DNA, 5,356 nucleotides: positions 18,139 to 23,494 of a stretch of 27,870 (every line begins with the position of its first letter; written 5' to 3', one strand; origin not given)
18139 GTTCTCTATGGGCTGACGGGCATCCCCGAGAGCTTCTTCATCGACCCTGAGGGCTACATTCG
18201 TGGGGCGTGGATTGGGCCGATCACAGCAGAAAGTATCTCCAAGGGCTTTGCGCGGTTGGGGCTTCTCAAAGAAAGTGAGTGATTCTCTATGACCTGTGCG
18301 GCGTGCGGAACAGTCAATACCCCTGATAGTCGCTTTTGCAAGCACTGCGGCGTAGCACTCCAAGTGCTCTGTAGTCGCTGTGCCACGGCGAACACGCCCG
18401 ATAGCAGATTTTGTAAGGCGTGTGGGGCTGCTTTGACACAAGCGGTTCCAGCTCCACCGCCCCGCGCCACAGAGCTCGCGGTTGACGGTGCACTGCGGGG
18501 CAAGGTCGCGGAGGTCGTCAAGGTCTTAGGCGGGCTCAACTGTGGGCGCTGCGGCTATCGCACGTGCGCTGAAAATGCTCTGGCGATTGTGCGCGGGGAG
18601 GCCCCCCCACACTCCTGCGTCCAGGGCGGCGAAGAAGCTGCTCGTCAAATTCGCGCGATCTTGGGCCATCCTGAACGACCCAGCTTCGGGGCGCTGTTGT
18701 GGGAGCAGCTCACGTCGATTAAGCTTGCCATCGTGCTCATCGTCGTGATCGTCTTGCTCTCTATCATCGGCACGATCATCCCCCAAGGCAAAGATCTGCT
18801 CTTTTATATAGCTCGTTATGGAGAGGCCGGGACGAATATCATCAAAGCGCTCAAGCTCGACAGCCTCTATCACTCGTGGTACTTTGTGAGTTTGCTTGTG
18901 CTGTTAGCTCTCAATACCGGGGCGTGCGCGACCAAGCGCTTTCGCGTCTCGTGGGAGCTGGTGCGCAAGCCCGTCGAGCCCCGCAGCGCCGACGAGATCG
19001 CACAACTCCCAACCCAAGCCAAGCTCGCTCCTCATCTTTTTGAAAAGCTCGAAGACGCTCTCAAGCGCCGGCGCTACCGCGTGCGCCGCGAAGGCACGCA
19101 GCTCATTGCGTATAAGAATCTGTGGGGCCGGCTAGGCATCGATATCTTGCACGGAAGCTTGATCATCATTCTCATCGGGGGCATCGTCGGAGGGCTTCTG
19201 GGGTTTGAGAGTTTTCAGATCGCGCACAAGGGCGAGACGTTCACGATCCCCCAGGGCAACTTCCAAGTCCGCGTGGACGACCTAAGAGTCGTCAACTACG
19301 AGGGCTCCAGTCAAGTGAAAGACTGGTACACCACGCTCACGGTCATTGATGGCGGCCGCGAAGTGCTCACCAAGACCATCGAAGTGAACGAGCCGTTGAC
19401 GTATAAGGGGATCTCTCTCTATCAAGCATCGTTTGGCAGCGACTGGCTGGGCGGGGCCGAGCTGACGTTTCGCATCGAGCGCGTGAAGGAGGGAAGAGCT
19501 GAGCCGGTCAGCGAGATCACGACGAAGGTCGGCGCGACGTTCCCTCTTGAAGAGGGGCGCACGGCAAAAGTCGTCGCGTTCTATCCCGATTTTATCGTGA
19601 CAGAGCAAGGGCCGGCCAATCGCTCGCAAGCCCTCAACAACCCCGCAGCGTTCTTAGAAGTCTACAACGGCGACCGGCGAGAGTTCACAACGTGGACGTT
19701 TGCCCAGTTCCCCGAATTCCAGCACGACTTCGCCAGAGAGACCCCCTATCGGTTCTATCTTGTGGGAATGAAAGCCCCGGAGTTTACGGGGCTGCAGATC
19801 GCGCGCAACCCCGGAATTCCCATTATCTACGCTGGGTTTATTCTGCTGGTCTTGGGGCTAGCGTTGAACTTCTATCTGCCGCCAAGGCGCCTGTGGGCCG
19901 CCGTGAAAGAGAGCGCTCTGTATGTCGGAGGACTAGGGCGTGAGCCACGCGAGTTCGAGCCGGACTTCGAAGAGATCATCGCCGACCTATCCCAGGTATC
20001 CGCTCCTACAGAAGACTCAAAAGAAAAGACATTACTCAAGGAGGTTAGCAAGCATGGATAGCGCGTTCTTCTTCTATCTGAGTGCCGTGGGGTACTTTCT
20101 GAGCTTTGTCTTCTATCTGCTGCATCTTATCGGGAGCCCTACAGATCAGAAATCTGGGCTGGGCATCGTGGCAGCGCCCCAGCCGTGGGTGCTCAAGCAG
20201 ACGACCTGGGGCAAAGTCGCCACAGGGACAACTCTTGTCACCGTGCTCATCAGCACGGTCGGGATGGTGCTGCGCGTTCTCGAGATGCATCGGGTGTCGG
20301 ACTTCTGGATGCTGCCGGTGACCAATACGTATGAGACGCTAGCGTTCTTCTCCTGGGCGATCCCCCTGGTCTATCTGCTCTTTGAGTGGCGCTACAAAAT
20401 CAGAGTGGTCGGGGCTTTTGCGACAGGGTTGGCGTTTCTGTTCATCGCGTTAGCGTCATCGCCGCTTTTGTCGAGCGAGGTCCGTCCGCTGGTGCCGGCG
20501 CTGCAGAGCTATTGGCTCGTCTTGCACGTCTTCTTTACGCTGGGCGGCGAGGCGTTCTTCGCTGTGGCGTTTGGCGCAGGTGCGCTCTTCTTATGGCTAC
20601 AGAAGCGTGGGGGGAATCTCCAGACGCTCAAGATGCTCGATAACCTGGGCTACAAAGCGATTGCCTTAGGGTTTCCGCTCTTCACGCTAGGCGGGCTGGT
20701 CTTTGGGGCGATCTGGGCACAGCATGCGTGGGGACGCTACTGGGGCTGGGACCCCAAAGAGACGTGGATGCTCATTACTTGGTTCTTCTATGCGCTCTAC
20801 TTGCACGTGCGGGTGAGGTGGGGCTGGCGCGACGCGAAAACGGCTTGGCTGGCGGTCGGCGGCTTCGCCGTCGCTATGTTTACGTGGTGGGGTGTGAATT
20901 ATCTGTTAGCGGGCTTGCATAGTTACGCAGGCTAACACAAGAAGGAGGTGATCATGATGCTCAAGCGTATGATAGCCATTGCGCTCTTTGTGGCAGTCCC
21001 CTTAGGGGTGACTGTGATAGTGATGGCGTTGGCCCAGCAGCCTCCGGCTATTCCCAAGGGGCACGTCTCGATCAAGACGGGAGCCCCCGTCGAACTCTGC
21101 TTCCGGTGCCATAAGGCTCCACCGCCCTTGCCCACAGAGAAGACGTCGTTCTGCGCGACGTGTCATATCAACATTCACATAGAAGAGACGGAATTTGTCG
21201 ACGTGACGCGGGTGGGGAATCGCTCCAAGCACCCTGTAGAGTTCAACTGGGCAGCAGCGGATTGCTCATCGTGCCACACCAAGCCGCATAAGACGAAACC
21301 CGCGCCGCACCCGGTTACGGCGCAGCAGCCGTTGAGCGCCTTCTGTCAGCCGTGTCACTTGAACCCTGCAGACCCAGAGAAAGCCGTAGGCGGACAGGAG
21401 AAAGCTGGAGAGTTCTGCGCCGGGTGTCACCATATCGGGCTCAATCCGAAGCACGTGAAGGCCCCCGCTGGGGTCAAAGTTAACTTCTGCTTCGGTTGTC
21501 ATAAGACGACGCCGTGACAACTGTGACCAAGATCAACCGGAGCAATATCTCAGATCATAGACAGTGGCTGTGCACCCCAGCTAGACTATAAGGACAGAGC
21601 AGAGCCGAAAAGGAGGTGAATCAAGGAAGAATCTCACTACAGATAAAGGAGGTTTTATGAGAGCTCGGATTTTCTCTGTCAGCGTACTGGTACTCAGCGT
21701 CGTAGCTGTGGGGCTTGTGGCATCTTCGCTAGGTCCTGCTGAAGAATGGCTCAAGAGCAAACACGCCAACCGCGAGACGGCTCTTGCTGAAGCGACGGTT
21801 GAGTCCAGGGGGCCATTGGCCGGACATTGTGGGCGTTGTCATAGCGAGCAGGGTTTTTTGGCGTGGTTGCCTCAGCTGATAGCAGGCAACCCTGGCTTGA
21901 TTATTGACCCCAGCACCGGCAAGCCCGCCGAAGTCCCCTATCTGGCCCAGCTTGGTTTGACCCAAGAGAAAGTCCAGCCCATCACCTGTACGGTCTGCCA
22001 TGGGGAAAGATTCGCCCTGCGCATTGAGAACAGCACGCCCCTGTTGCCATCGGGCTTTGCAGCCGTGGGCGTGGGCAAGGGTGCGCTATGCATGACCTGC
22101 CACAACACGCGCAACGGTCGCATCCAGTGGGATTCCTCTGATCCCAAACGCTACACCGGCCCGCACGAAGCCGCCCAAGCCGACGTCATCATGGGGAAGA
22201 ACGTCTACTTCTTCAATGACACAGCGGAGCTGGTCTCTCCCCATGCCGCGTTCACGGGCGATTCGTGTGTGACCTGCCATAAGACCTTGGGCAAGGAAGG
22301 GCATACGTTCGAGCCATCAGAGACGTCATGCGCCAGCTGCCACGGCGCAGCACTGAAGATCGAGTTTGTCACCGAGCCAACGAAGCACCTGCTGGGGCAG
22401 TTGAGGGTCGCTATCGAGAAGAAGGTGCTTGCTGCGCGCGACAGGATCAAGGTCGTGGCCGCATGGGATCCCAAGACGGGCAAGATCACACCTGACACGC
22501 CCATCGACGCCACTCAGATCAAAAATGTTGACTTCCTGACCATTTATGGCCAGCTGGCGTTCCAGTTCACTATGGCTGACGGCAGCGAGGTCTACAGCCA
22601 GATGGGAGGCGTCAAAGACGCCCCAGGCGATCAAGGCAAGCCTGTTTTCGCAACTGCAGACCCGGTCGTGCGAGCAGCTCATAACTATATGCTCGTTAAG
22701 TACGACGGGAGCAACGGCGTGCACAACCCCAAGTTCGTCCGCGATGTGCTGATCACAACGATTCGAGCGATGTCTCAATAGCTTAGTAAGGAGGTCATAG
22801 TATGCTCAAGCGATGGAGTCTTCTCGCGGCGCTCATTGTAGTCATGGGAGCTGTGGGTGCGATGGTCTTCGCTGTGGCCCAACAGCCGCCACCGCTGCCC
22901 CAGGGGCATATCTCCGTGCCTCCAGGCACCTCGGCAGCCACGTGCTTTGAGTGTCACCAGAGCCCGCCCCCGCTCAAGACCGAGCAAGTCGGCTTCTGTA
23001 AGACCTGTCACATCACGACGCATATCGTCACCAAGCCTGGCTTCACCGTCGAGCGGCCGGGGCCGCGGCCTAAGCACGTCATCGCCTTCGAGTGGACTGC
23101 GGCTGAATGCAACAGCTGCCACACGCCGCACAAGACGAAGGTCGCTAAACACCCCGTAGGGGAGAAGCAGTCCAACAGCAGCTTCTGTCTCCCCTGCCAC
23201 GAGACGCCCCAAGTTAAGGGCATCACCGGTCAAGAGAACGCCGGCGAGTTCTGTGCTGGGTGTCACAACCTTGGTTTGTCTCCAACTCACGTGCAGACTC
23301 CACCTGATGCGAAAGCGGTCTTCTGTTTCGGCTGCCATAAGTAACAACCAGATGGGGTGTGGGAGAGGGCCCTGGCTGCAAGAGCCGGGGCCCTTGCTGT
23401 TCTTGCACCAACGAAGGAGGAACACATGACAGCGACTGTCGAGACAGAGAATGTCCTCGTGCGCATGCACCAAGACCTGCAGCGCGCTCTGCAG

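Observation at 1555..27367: Self-contained 96-heme respiratory supercluster: many quinol-side modules feeding anchor-less terminal enzymes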

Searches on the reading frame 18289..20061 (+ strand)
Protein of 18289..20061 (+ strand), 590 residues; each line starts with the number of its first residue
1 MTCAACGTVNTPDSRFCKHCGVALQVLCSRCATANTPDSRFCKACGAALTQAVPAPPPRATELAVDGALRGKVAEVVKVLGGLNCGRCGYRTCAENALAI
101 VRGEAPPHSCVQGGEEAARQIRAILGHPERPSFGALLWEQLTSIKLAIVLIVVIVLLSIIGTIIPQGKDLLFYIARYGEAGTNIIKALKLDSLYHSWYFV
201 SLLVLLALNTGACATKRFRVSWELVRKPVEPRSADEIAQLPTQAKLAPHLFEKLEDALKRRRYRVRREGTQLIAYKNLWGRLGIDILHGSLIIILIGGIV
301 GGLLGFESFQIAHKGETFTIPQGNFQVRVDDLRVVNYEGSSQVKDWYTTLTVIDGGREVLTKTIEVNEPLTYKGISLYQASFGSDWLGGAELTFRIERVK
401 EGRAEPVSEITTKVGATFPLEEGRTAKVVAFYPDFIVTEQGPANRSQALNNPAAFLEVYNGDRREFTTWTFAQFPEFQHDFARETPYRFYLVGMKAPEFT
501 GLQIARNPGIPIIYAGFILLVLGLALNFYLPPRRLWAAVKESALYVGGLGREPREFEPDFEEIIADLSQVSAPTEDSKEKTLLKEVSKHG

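Call 8: search_protein_families(library=pfam, proteins=[window:18289-20061:+], max_evalue=0.01)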
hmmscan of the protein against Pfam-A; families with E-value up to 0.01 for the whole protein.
window:18289-20061:+ (590 aa): 6 families
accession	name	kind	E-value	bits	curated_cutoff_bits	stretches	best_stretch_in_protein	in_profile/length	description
PF05140.19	ResB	-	2.8e-79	267.6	24.6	1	145-553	2-477/486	ResB-like family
PF12773.13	DZR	-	2.5e-10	40.8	27.3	1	3-46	1-45/45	Double zinc ribbon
PF04060.18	FeS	-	5e-10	39.4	23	1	82-111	3-32/33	Putative Fe-S cluster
PF13248.11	Zn_ribbon_3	-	2.2e-08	33.7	27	2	2-22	4-24/26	zinc-ribbon domain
PF13240.11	Zn_Ribbon_1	-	9.7e-07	28.8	25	2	28-49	2-23/23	zinc-ribbon domain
PF24463.1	DUF7577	-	0.0043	17.1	28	1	2-23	4-25/27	Domain of unknown function (DUF7577)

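Call 63: search_protein_families(library=ncbifam, proteins=[window:18289-20061:+], max_evalue=0.001)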
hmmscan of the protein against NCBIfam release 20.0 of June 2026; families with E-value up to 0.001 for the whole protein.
window:18289-20061:+ (590 aa): 12 families
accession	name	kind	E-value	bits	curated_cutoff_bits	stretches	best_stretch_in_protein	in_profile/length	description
NF005505.0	PRK07118.1-4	equivalog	9e-12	45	378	1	73-127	40-94/265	Fe-S cluster domain-containing protein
NF041836.1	rnfB_Methano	equivalog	2.2e-11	43.7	445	1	73-127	40-94/265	Rnf electron transport complex subunit RnfB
TIGR01944.1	rnfB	subfamily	1.4e-09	37.8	68.7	1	73-129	37-92/190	RnfABCDGE type electron transport complex subunit B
NF006446.0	PRK08764.1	equivalog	2.8e-07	30.5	220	1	76-131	12-67/139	Rnf electron transport complex subunit RnfB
NF005503.0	PRK07118.1-2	equivalog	1.1e-06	28.2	252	1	71-126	33-89/292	RnfABCDGE type electron transport complex subunit B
NF005506.0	PRK07118.1-5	equivalog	3.5e-06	26.7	388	1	73-126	39-92/279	Fe-S cluster domain-containing protein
NF005415.0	PRK06991.1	equivalog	3.9e-06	26.7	281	1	79-131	14-66/284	electron transport complex subunit RsxB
NF005504.0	PRK07118.1-3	equivalog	9e-05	22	437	1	72-127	36-92/293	Fe-S cluster domain-containing protein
NF003475.0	PRK05113.1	equivalog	0.00017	21.5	203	1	74-129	38-92/190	electron transport complex subunit RsxB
NF011149.0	PRK14559.1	equivalog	0.00032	19.6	374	1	2-52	3-54/642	serine/threonine phosphatase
NF003195.0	PRK04165.1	equivalog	0.00064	18.7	306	1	75-124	7-56/450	acetyl-CoA decarbonylase/synthase complex subunit gamma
NF011063.0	PRK14494.1-2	equivalog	0.00094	19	258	0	79-115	141-177/227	putative molybdopterin-guanine dinucleotide biosynthesis protein MobB/FeS domain-containing protein protein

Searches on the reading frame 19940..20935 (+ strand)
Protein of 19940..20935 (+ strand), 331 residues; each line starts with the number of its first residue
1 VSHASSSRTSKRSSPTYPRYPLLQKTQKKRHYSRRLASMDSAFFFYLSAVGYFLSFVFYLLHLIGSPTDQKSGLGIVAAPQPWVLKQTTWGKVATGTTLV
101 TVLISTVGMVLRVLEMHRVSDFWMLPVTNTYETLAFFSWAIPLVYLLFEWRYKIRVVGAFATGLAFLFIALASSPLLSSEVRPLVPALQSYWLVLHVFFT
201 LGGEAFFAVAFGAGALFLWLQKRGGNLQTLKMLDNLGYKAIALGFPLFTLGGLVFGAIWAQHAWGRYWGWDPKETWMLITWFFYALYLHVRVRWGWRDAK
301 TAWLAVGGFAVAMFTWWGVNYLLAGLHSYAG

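Call 8: search_protein_families(library=pfam, proteins=[window:19940-20935:+], max_evalue=0.01)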
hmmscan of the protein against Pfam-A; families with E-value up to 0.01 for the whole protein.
window:19940-20935:+ (331 aa): 1 family
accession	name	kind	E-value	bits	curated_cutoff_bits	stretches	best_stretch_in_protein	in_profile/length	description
PF01578.25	Cytochrom_C_asm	-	6.6e-40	137.4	29.9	1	128-327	2-212/212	Cytochrome C assembly protein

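Call 63: search_protein_families(library=ncbifam, proteins=[window:19940-20935:+], max_evalue=0.001)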
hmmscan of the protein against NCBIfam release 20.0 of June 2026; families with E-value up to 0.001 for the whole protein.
window:19940-20935:+ (331 aa): 2 families
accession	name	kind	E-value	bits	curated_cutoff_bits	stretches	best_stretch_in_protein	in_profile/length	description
TIGR03144.1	cytochr_II_ccsB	equivalog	1.7e-66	224.6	187.6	1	102-330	6-252/252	c-type cytochrome biogenesis protein CcsB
TIGR01191.1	ccmC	subfamily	1.3e-05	25.2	186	1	246-291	57-102/184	heme ABC transporter permease CcmC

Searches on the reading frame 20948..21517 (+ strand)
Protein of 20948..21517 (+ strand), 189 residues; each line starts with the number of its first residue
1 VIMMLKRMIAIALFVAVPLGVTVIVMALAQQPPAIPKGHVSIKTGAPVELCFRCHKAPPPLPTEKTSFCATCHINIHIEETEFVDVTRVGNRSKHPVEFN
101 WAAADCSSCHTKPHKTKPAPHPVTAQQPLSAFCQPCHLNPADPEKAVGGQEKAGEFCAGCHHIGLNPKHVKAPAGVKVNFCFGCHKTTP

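Call 8: search_protein_families(library=pfam, proteins=[window:20948-21517:+], max_evalue=0.01)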
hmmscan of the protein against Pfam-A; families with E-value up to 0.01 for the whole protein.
window:20948-21517:+ (189 aa): 3 families
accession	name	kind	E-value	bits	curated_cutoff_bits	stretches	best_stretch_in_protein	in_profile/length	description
PF14522.11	Cytochrome_C7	-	9.6e-08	32.2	24.8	1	95-162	5-67/67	Cytochrome c7 and related cytochrome c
PF14537.11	Cytochrom_c3_2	-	0.00017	22.4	25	0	51-137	9-78/79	Cytochrome c3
PF09699.15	Paired_CXXCH_1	-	0.00036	20.6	20.6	0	103-137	6-36/41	Doubled CXXCH motif (Paired_CXXCH_1)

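Call 63: search_protein_families(library=ncbifam, proteins=[window:20948-21517:+], max_evalue=0.001)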
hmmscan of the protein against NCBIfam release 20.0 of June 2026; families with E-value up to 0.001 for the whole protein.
window:20948-21517:+ (189 aa): 1 family
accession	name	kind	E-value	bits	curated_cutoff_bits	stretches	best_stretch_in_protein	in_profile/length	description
TIGR01905.1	paired_CXXCH_1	subfamily_domain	0.0003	20.6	25.2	0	103-137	6-36/41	doubled CXXCH domain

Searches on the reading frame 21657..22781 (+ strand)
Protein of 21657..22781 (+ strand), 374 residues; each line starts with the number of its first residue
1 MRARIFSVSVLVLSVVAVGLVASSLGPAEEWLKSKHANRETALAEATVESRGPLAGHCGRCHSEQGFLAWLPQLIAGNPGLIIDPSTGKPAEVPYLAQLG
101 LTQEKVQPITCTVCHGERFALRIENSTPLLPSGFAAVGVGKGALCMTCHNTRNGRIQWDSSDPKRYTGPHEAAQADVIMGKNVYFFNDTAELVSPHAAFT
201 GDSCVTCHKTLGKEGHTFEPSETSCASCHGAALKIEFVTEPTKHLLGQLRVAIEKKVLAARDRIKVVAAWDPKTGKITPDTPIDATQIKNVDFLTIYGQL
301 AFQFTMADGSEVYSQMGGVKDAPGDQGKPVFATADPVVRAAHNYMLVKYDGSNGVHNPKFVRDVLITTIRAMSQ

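Call 8: search_protein_families(library=pfam, proteins=[window:21657-22781:+], max_evalue=0.01)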
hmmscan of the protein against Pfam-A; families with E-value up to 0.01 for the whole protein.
window:21657-22781:+ (374 aa): 5 families
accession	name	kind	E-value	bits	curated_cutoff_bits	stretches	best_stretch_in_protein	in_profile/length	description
PF14522.11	Cytochrome_C7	-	1.4e-09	38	24.8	1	108-154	13-53/67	Cytochrome c7 and related cytochrome c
PF09699.15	Paired_CXXCH_1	-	5.7e-05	23.2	20.6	0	196-231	1-38/41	Doubled CXXCH motif (Paired_CXXCH_1)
PF14537.11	Cytochrom_c3_2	-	8.7e-05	23.4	25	1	201-237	6-41/79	Cytochrome c3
PF22113.1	Mtrc-MtrF_II-IV_dom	-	0.0013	18.7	30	0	201-232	6-38/176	Outer membrane cytochrome MtrC/MtrF-like, domains II/IV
PF13442.11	Cytochrome_CBB3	-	0.0034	18.1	27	0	223-234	12-24/68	Cytochrome C oxidase, cbb3-type, subunit III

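Call 14: search_protein_families(library=ncbifam, proteins=[window:21657-22781:+], max_evalue=0.001)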
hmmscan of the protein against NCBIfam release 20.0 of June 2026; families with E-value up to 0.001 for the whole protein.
window:21657-22781:+ (374 aa): 1 family
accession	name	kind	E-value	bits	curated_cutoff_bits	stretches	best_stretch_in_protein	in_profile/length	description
NF045713.1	CxxCH_16_HmcA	equivalog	4.8e-05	22.2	400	0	199-233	109-143/541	sulfate respiration complex hexadecaheme cytochrome HmcA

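Call 49: search_solved_structures(query=window:21657-22781:+, max_evalue=1)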
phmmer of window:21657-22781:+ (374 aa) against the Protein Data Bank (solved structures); distinct sequences matched with E-value up to 1: 10.
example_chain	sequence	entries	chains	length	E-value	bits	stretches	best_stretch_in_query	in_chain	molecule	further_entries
1eys_C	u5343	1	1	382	0.0005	22.5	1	141-214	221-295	PHOTOSYNTHETIC REACTION CENTER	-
7c52_C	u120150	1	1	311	0.00081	21.8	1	141-214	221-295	Photosynthetic reaction center cytochrome c subunit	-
5b5m_C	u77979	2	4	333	0.00098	21.6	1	141-214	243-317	Photosynthetic reaction center cytochrome c subunit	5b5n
3wmm_C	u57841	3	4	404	0.0014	21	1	141-214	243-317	Photosynthetic reaction center C subunit | Photosynthetic reaction center cytochrome c subunit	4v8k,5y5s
8zk2_C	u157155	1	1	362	0.053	15.9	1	137-210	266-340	Photosynthetic reaction center cytochrome c subunit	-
8wdu_C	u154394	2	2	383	0.089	15.1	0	140-211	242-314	Photosynthetic reaction center cytochrome c subunit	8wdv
8z82_C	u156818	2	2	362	0.091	15.1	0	139-172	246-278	Photosynthetic reaction center cytochrome c subunit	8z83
1jni_A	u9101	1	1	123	0.33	13.3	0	114-157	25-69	DIHEME CYTOCHROME C NAPB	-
4fas_A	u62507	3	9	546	0.74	12.1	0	44-152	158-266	Hydroxylamine oxidoreductase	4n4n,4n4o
6m0p_A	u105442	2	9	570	0.85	11.9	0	44-152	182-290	Aerobic hydroxylamine oxidoreductase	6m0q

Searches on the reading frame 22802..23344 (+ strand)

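Call 8: search_protein_families(library=pfam, proteins=[window:22802-23344:+], max_evalue=0.01)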
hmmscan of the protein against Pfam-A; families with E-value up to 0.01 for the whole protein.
window:22802-23344:+ (180 aa): 4 families
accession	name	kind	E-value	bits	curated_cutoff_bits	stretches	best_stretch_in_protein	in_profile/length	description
PF09699.15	Paired_CXXCH_1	-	1.3e-08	34.9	20.6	1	101-135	7-38/41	Doubled CXXCH motif (Paired_CXXCH_1)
PF14522.11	Cytochrome_C7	-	3.2e-07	30.5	24.8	2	97-156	10-67/67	Cytochrome c7 and related cytochrome c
PF14537.11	Cytochrom_c3_2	-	5.9e-07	30.3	25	1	46-134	7-79/79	Cytochrome c3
PF22113.1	Mtrc-MtrF_II-IV_dom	-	0.0014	18.7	30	0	62-156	80-164/176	Outer membrane cytochrome MtrC/MtrF-like, domains II/IV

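Call 63: search_protein_families(library=ncbifam, proteins=[window:22802-23344:+], max_evalue=0.001)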
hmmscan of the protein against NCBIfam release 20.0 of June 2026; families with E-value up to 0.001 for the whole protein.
window:22802-23344:+ (180 aa): 3 families
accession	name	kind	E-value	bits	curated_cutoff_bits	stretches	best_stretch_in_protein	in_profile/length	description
TIGR01905.1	paired_CXXCH_1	subfamily_domain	2.6e-07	30.4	25.2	1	101-135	7-38/41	doubled CXXCH domain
TIGR03508.1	decahem_SO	subfamily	5.9e-05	22.7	192.2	1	100-180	34-125/258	DmsE family decaheme c-type cytochrome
TIGR03153.1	cytochr_NrfH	equivalog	0.00071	19.6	134.2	0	138-179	18-59/138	cytochrome c nitrite reductase small subunit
